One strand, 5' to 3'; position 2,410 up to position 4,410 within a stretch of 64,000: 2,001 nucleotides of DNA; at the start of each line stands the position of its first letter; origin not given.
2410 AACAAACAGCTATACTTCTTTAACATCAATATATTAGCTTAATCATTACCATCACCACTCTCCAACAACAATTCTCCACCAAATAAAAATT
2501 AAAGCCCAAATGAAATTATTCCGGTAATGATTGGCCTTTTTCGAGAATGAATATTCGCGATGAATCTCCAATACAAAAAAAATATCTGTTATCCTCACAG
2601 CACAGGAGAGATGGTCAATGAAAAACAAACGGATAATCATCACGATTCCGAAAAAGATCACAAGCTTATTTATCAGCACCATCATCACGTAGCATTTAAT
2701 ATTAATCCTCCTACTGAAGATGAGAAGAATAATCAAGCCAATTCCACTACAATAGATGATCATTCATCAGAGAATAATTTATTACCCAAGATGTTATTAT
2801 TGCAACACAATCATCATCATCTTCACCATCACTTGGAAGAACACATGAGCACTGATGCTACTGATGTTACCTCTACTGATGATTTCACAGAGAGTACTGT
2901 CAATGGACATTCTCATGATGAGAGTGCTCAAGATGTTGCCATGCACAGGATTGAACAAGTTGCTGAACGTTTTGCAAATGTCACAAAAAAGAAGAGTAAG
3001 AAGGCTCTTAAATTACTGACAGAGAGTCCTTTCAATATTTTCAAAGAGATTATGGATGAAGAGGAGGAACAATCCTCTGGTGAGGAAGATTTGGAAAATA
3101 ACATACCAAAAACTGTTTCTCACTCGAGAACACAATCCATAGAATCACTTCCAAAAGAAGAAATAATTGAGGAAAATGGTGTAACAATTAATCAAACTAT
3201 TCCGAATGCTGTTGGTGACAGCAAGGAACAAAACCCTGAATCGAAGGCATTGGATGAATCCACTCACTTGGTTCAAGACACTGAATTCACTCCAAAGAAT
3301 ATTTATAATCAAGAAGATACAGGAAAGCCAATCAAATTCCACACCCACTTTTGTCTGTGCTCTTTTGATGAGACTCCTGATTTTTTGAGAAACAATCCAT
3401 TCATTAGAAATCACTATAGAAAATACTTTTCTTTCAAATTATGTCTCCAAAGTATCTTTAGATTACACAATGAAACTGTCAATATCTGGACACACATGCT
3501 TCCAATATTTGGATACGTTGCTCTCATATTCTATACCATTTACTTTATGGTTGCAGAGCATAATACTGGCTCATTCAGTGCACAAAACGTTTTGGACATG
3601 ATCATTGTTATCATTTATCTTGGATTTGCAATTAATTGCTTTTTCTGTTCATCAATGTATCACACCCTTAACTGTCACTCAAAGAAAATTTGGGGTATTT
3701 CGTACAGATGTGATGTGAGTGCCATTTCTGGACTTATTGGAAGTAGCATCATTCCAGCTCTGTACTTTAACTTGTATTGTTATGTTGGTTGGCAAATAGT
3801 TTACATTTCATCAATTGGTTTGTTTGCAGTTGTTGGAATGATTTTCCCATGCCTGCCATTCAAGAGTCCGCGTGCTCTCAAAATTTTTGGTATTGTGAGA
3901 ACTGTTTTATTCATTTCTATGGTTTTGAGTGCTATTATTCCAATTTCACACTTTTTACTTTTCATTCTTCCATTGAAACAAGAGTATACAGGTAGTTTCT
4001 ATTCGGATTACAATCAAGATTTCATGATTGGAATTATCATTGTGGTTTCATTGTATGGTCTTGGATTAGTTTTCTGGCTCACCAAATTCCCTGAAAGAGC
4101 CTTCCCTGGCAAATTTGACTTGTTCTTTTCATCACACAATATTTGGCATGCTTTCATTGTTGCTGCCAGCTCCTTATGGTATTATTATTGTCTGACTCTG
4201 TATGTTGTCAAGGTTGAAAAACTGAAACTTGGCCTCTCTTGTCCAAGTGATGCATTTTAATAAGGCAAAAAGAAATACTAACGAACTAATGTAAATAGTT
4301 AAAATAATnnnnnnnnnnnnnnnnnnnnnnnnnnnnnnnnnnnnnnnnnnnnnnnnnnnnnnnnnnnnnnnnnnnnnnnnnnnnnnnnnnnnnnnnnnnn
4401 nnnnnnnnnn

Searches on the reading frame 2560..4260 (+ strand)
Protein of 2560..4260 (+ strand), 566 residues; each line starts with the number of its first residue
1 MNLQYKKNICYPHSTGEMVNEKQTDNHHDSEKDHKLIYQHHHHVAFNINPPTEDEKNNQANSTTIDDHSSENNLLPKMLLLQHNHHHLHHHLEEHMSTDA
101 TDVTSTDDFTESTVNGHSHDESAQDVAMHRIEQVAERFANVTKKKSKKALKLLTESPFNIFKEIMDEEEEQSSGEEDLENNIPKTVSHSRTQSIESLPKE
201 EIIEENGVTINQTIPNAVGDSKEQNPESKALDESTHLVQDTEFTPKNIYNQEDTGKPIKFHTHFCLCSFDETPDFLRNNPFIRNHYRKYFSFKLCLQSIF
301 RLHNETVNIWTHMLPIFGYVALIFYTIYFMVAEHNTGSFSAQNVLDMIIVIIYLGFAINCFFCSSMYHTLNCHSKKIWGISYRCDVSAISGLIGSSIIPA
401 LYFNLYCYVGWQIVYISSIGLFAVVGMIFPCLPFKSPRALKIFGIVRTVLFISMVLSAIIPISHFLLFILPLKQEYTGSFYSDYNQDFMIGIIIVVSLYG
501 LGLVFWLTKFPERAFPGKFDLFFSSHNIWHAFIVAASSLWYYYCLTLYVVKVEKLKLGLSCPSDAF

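Call 34: search_protein_families(library=pfam, proteins=[window:2560-4260:+], max_evalue=0.01)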
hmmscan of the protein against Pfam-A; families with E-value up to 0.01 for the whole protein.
window:2560-4260:+ (566 aa): 1 family
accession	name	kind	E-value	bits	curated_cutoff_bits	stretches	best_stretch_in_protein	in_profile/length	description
PF03006.26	HlyIII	-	8.7e-41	140.5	26.2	1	300-541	1-224/224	Haemolysin-III related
